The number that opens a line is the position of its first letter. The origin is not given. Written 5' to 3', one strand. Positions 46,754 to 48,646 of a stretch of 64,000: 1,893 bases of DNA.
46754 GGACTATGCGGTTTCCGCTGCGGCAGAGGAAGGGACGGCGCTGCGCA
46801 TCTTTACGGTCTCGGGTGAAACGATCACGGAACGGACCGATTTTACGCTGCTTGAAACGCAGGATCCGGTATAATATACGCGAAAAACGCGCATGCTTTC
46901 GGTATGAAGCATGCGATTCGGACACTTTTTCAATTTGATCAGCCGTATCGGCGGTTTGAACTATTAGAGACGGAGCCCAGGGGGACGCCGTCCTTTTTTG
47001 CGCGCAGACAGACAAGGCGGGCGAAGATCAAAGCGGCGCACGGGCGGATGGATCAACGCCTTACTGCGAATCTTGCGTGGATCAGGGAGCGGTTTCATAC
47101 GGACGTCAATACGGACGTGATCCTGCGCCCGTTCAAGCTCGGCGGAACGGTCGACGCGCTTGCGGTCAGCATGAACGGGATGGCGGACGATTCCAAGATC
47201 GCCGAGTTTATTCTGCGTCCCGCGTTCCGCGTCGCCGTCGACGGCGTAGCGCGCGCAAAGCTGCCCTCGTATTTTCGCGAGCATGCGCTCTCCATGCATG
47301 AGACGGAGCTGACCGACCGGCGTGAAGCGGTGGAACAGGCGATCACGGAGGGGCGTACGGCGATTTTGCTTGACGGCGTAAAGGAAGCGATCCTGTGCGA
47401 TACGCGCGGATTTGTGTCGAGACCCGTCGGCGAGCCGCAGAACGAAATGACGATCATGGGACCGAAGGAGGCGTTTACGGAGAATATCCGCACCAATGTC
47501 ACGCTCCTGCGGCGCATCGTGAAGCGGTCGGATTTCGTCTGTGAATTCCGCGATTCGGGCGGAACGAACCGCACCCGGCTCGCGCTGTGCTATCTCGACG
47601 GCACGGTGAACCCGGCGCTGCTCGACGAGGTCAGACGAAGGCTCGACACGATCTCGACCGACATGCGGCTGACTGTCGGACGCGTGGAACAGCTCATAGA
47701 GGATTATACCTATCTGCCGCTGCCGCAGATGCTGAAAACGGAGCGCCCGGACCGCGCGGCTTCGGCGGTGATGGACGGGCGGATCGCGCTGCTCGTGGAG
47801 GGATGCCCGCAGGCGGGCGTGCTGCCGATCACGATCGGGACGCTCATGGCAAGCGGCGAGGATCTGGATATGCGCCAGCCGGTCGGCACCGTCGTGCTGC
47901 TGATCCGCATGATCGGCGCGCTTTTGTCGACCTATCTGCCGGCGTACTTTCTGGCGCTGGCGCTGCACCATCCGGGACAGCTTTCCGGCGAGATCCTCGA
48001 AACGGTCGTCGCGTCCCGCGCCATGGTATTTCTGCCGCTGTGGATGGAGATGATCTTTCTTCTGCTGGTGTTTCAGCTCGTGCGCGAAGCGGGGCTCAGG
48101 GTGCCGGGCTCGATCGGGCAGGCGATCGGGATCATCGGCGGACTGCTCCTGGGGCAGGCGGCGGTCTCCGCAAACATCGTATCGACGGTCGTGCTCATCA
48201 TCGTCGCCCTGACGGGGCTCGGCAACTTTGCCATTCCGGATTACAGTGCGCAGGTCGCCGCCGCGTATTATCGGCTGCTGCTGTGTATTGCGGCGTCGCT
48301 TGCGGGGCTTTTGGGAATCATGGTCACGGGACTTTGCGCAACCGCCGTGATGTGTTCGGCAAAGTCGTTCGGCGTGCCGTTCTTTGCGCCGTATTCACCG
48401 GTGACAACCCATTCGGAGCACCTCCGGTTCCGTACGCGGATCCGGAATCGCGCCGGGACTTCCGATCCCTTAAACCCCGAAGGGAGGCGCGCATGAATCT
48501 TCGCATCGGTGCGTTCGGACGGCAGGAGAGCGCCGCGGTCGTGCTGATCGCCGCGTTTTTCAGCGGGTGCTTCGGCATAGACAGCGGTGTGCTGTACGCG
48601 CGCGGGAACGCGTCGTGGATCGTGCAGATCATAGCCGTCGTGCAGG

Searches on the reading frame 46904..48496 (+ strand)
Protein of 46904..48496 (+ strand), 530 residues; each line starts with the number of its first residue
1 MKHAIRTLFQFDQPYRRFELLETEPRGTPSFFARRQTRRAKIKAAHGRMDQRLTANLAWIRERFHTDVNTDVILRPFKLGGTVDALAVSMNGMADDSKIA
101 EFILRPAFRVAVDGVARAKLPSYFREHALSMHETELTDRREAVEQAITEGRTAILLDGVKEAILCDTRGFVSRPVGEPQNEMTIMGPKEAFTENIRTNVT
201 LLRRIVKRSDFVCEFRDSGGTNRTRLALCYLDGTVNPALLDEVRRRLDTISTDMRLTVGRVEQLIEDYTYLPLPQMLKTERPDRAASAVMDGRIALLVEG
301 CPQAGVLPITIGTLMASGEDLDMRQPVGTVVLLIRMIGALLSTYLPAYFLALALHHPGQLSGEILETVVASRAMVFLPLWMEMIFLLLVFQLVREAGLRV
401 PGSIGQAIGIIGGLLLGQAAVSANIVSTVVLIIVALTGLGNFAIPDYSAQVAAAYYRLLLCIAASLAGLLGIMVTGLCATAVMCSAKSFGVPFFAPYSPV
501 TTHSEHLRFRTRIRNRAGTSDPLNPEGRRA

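Call 56: search_protein_families(library=pfam, proteins=[window:46904-48496:+], max_evalue=0.001)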
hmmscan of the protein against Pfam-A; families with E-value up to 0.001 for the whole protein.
window:46904-48496:+ (530 aa): 1 family
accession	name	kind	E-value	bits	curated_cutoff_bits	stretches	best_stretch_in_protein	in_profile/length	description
PF03323.18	GerA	-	1.6e-133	446.1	27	1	60-513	3-457/466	Bacillus/Clostridium GerA spore germination protein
